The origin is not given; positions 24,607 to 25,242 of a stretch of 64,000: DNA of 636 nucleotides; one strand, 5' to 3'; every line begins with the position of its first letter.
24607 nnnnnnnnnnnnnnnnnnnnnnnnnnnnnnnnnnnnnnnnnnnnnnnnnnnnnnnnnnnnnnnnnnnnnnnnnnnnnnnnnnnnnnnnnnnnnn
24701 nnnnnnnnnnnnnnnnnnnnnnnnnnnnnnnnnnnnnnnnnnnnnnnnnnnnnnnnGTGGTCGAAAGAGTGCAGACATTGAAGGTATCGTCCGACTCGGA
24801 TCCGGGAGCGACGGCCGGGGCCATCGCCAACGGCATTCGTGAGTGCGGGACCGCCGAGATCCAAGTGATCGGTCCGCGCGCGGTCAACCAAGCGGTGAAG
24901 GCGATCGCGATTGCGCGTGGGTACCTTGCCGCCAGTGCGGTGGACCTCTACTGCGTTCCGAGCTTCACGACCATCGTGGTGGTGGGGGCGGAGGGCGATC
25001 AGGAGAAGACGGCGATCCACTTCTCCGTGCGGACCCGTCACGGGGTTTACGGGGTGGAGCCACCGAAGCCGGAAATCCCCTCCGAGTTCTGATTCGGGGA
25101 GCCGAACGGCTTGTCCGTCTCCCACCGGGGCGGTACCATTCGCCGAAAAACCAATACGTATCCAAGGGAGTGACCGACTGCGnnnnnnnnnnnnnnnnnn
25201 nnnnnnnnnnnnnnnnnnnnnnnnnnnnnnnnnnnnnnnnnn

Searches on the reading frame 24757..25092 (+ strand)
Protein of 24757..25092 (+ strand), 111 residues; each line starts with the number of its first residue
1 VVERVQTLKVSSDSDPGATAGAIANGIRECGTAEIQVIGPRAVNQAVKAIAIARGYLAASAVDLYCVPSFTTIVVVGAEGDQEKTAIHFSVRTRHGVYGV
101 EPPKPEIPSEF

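Call 87: search_protein_families(library=pfam, proteins=[window:24757-25092:+], max_evalue=0.0001)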
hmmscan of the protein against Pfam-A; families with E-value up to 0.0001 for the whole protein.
window:24757-25092:+ (111 aa): 1 family
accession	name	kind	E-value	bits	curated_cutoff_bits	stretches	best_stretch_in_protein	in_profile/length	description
PF04232.17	SpoVS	-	1.9e-29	101.7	24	1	6-91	1-82/83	Stage V sporulation protein S (SpoVS)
